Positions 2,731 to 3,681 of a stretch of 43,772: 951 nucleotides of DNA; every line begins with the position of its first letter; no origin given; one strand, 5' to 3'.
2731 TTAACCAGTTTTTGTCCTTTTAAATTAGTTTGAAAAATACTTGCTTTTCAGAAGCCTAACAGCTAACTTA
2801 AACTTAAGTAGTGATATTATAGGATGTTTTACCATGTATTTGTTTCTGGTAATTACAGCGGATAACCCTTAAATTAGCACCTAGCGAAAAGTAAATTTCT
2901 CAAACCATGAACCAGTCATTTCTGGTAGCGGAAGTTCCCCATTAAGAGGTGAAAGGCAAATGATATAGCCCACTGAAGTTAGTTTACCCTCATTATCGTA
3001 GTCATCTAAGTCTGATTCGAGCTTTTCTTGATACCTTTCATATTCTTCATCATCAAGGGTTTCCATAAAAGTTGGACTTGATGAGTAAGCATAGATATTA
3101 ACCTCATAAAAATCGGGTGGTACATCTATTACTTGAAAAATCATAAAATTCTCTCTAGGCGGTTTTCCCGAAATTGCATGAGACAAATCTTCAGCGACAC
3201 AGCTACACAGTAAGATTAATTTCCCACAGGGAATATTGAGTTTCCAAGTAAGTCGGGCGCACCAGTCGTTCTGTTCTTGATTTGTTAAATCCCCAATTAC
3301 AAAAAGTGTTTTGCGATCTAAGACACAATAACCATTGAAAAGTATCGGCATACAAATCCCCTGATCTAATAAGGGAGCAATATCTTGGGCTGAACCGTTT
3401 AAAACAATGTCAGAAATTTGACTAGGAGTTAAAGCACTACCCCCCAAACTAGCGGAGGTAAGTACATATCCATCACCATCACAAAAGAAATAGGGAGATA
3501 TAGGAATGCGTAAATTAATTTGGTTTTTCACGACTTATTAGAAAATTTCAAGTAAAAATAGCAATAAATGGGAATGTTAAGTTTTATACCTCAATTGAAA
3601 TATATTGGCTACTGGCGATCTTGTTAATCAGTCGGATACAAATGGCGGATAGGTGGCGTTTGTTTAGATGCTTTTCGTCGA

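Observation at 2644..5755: Compositionally foreign ~3.1 kb two-gene insert between trmH and rpoZ: candidate undescribed nuclease-based system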

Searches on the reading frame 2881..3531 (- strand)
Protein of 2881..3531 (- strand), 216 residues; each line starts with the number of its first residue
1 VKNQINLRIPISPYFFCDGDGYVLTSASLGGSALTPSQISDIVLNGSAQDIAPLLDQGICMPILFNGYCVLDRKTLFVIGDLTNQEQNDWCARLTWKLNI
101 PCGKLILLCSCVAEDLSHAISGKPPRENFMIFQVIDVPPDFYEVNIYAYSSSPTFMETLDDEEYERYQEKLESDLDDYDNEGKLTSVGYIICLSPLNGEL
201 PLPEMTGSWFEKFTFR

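Call 3: search_protein_families(library=pfam, proteins=[window:2881-3531:-], max_evalue=0.1)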
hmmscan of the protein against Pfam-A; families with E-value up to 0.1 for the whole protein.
window:2881-3531:- (216 aa): 0 families

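Call 4: search_protein_families(library=ncbifam, proteins=[window:2881-3531:-], max_evalue=0.1)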
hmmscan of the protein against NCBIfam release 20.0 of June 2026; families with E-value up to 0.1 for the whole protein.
window:2881-3531:- (216 aa): 0 families

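Call 5: search_protein_families(library=padloc, proteins=[window:2881-3531:-], max_evalue=0.1)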
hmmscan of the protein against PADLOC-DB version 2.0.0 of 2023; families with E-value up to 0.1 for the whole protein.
window:2881-3531:- (216 aa): 0 families

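Call 7: find_homologous_proteins(query=window:2881-3531:-)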
Query window:2881-3531:- (216 aa): 71 proteins with E <= 0.001 among 142 candidates.
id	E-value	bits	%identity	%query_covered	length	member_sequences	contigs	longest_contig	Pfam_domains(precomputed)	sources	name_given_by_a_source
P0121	1.6e-145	501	100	100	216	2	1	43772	-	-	-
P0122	6.6e-110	384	80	97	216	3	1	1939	-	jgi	-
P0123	7.3e-108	377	78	99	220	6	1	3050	-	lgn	-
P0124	1.2e-105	370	78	97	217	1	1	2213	-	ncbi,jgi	jgi:hypothetical protein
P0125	4.1e-95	336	71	99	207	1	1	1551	-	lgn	-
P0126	6.8e-91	322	66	100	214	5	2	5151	-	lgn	-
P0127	4.6e-90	319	65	100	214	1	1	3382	-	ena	-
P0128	9.4e-88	312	67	97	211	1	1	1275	-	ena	-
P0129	9.7e-88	312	67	97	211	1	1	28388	-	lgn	-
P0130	1.7e-86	308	63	99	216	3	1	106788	-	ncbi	ncbi:MAG: hypothetical protein U0354_12215 [Candidatus Sericytochromatia bacterium]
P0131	6.1e-86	306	65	97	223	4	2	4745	-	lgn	-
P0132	6.7e-86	306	66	97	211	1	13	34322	-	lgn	-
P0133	2.6e-85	304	66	97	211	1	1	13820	-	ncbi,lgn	-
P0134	1.9e-83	298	64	97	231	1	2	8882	-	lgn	-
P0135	4.3e-83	296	64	97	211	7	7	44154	-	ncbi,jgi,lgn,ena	ncbi:MAG: hypothetical protein RLZZ597_2803 [Cyanobacteriota bacterium]|jgi:hypothetical protein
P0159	1.7e-56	209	50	96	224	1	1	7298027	-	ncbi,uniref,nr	ncbi:hypothetical protein K9N68_24960 [Kovacikia minuta CCNUW1]|uniref:hypothetical protein n=1 Tax=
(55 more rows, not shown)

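Call 11: find_encoding_contigs(protein=P0130, flank=6000, max_places=2)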
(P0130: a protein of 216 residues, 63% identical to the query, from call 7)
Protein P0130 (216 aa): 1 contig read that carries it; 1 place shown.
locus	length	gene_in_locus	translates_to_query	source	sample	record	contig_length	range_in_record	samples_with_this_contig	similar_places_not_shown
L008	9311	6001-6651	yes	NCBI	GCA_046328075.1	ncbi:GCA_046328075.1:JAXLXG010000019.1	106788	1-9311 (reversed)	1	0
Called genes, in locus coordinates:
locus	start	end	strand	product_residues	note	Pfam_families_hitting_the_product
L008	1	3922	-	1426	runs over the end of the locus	-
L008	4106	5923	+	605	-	PF13431:TPR_17 (faint), PF07719:TPR_2 (faint), PF13424:TPR_12 (faint), PF13428:TPR_14 (faint), PF14559:TPR_19 (faint), PF00515:TPR_1 (weak), PF13414:TPR_11 (weak), PF00515:TPR_1 (weak), +4 more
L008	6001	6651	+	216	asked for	-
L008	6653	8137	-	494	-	PF01039:Carboxyl_trans, PF03255:ACCA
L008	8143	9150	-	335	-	PF08545:ACP_syn_III, PF08541:ACP_syn_III_C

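Call 12: find_encoding_contigs(protein=P0135, flank=6000, max_places=3)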
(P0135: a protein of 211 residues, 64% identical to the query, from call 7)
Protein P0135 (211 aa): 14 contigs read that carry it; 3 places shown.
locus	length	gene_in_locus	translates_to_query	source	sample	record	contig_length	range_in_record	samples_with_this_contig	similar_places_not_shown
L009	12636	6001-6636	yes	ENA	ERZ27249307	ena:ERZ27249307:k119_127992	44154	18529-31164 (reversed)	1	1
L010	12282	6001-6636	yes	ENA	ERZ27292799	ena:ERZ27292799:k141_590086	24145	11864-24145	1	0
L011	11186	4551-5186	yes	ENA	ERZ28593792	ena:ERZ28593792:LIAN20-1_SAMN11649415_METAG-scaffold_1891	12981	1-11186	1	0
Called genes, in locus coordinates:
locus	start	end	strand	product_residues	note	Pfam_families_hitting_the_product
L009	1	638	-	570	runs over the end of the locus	PF00005:ABC_tran, PF02463:SMC_N (faint), PF13555:AAA_29 (faint), PF13304:AAA_21 (faint), PF12848:ABC_tran_Xtn, PF00005:ABC_tran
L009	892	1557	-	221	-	PF00677:Lum_binding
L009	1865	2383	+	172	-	PF02577:BFN_dom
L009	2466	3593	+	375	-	PF00248:Aldo_ket_red, PF13187:Fer4_9 (weak), PF13534:Fer4_17 (weak)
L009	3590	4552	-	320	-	PF05235:CHAD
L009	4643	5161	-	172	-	PF01257:2Fe-2S_thioredx (weak)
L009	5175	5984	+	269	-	PF02900:LigB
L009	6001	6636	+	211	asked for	-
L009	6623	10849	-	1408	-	PF00176:SNF2-rel_dom, PF00271:Helicase_C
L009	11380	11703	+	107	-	-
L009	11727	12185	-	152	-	PF00498:FHA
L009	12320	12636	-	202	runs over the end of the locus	PF00027:cNMP_binding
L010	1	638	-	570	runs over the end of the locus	PF00005:ABC_tran, PF02463:SMC_N (faint), PF13555:AAA_29 (faint), PF13304:AAA_21 (faint), PF12848:ABC_tran_Xtn, PF00005:ABC_tran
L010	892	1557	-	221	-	PF00677:Lum_binding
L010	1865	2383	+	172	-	PF02577:BFN_dom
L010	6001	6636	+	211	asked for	-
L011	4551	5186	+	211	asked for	-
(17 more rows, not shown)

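Call 13: find_encoding_contigs(protein=P0159, flank=6000, max_places=2)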
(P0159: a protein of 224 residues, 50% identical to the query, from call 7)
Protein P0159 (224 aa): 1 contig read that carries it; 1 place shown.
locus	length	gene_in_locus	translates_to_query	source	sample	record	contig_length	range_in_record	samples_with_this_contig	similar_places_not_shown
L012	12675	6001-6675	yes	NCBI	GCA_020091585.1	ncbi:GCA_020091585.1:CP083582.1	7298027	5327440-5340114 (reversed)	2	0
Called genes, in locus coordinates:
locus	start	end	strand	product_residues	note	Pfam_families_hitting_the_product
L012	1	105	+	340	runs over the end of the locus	PF00535:Glycos_transf_2, PF10111:Glyco_tranf_2_2, PF13641:Glyco_tranf_2_3 (weak)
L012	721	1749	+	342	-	PF00535:Glycos_transf_2, PF10111:Glyco_tranf_2_2, PF13641:Glyco_tranf_2_3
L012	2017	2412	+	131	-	-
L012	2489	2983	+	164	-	PF08819:DUF1802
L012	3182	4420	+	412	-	PF13347:MFS_2 (weak), PF00083:Sugar_tr (weak), PF07690:MFS_1, PF12832:MFS_1_like, PF03209:PUCC (faint), PF07690:MFS_1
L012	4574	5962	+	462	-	PF00120:Gln-synt_C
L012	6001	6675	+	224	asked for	-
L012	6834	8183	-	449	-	PF01551:Peptidase_M23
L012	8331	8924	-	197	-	-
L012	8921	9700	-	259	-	PF02548:Pantoate_transf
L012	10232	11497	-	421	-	PF21959:DUF6923 (faint), PF07494:Reg_prop (faint), PF08450:SGL (faint), PF16819:DUF5074 (faint)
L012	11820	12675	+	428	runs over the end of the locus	PF05221:AdoHcyase, PF00670:AdoHcyase_NAD, PF02826:2-Hacid_dh_C, PF07991:KARI_N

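Call 16: find_related_loci(query=A1, collection=genome_contigs, flank=8000)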
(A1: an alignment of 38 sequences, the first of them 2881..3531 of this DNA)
Query A1 (216 aa) in genome_contigs; peptide patterns used: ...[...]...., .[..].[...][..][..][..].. (x = any residue, [..] = any of these).
67 stretches matched a pattern; 21 encode a relative of the query (tblastn E <= 1e-3); 21 distinct loci.
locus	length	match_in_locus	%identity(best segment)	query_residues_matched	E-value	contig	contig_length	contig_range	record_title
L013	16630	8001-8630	81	8-216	9e-115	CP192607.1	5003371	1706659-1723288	MAG: Pseudanabaena sp. BL-A-41 isolate Passages #2 and #5 chromosome, complete genome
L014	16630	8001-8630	79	8-216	1e-111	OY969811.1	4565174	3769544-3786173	MAG: uncultured cyanobacterium isolate MFD02832.bin.c.1 genome assembly, chromosome: 1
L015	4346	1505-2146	65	1-216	6e-93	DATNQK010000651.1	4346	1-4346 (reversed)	MAG TPA_asm: Stenomitos sp. isolate SMAG_U16505 k141_262495, whole genome shotgun sequence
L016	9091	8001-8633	66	7-216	2e-89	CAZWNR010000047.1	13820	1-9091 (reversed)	MAG TPA_asm: uncultured bacterium isolate SRP242652_co2_209 genome assembly, contig: NODE_4904_length_13820_cov_6.581329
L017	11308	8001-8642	63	4-216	1e-84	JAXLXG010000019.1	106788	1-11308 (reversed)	MAG: Candidatus Sericytochromatia bacterium isolate STL-CYA1 C3.25.fa-19, whole genome shotgun sequence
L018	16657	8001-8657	54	1-216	4e-73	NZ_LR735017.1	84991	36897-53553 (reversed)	Planktothrix paucivesiculata PCC 9631 isolate BBR_PRJEB10994, whole genome shotgun sequence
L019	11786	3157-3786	51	11-216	1e-60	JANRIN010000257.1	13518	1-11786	MAG: Leptolyngbyaceae cyanobacterium bins.302 k141_2229043, whole genome shotgun sequence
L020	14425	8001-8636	51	9-216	4e-60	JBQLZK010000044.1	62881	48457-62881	MAG: Thainema sp. isolate MCC5402 contig_44, whole genome shotgun sequence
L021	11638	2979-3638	48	1-216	3e-59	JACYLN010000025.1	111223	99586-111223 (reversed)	MAG: Leptolyngbyaceae cyanobacterium C42_A2020_001 NODE_544_length_111223_cov_8.240177, whole genome shotgun sequence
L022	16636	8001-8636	50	9-216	3e-59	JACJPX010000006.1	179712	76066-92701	Calothrix membranacea FACHB-236 contig6, whole genome shotgun sequence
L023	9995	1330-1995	49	1-216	4e-59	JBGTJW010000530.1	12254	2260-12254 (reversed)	MAG: Stenomitos sp. isolate JTS-RE299 k141_11313302, whole genome shotgun sequence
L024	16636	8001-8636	49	9-216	1e-58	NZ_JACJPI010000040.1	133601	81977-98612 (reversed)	Leptolyngbya sp. FACHB-321 contig40, whole genome shotgun sequence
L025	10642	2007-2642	48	9-216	8e-57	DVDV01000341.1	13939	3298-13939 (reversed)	MAG TPA_asm: Leptolyngbyaceae cyanobacterium M33_DOE_097 k141_1962687, whole genome shotgun sequence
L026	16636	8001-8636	45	9-216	2e-53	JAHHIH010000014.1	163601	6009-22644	MAG: Tildeniella torsiva UHER 1998/13D scaffold_82_c1, whole genome shotgun sequence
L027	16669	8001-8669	44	6-216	3e-53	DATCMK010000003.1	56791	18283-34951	MAG TPA_asm: Pyrinomonadaceae bacterium isolate SMAG_U7147 k141_24593, whole genome shotgun sequence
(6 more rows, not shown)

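Call 18: find_encoding_contigs(protein=P0121, flank=10000, max_places=5)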
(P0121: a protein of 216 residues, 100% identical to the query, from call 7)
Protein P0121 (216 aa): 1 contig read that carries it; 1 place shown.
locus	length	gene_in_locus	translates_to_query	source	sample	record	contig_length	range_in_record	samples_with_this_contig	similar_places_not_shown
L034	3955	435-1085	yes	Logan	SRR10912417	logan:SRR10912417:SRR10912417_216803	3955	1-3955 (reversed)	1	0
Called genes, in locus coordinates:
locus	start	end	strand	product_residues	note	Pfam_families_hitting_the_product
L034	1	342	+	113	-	?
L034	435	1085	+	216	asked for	-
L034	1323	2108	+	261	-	PF22435:MRM3-like_sub_bind, PF08032:SpoU_sub_bind (weak), PF00588:SpoU_methylase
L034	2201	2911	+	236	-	PF02915:Rubrerythrin, PF00301:Rubredoxin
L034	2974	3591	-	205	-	PF05198:IF3_N, PF00707:IF3_C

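Call 52: predict_structure(alignment_id=A1)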
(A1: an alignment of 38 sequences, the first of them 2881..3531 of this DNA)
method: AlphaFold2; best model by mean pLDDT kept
length: 216 residues; sequences in the alignment: 38
mean_pLDDT: 93.6   pTM: 0.90
mean pLDDT of the five models: 93.6, 93.1, 91.4, 91.2, 89.1
residues with pLDDT >= 90: 177; 70-90: 36; 50-70: 2; < 50: 1
segments of 3 or more residues with pLDDT < 50: none
pLDDT, mean of each block of 10 residues (from residue 1): 81 92 97 97 95 97 93 95 97 98 97 96 92 97 98 92 91 82 92 97 90 93
secondary structure, 60 per line:
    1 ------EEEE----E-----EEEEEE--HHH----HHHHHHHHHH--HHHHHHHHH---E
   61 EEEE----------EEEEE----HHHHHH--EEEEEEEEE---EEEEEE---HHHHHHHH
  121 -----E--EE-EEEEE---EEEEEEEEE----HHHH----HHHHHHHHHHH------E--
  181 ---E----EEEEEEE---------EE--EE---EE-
elements in order: E7-10 E21-26 H36-45 H48-56 E60-64 E75-79 H84-89 E92-100 E104-109 H113-120 E132-136 E140-148 H153-156 H161-171 E189-195

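Call 55: fold_search(model_id=the predicted structure, library=pdb)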
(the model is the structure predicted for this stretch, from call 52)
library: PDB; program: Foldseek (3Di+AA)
matches with E <= 10: 90; with E <= 0.001: 2
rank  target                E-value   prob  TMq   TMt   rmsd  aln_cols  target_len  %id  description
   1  6i86_A                1.8e-06  1.00  0.43  0.56   6.5       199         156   14  Crocagin biosynthetic gene J (released 2019-03-13)
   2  6i86_C                2.0e-06  1.00  0.39  0.51   6.6       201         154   14  Crocagin biosynthetic gene J (released 2019-03-13)
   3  4mqd_A                1.1e-03  1.00  0.36  0.55   7.0       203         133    9  Crystal structure of ComJ, inhibitor of the DNA degrading activity of NucA, from Bacillus subtilis (released 2013-10-09)
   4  4mqd_B                2.6e-03  0.99  0.36  0.55   7.0       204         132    9  Crystal structure of ComJ, inhibitor of the DNA degrading activity of NucA, from Bacillus subtilis (released 2013-10-09)
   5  5gqq_A                4.3e-01  0.03  0.12  0.14  16.7       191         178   10  Structure of ALG-2/HEBP2 Complex (released 2016-11-02)
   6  7ckq_G                5.5e-01  0.02  0.11  0.10  17.9       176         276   13  The cryo-EM structure of B. subtilis BmrR transcription activation complex (released 2020-12-16)
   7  4b0y                  5.9e-01  0.02  0.12  0.14  17.6       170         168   13  Determination of X-ray Structure of human SOUL by Molecular Replacement (released 2012-08-01)
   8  3k8h_B                5.9e-01  0.01  0.10  0.09  19.0       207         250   11  Structure of crystal form I of TP0453 (released 2010-10-27)
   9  4ayz_A                6.2e-01  0.02  0.13  0.15  17.3       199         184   12  X-ray Structure of human SOUL (released 2012-07-11)
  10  4ayz_B                1.0e+00  0.02  0.12  0.14  15.1       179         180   11  X-ray Structure of human SOUL (released 2012-07-11)
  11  4wwu_L                1.2e+00  0.01  0.09  0.11  17.2       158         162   11  Structure of Mex67:Mtr2 (released 2015-02-04)
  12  3r8j_A                1.3e+00  0.01  0.13  0.15  16.5       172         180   13  Crystal structure of human SOUL protein (orthorhombic form) (released 2011-06-29)
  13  2glz_A                1.7e+00  0.03  0.14  0.17  10.6       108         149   15  Crystal structure of a formylmethanofuran dehydrogenase subunit e-like protein (dhaf_2992) from desulfitobacterium haf (released 2006-04-18)
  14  2jfr                  1.7e+00  0.01  0.15  0.14  16.8       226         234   10  Crystal structure of the PPM Ser-Thr phosphatase MsPP from Mycobacterium smegmatis in complex with phosphate at 0.83 A r (released 2007-07-24)
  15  3d71_A                2.4e+00  0.01  0.11  0.10  17.2       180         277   10  Crystal structure of E253Q BMRR bound to 22 base pair promoter site (released 2008-08-26)
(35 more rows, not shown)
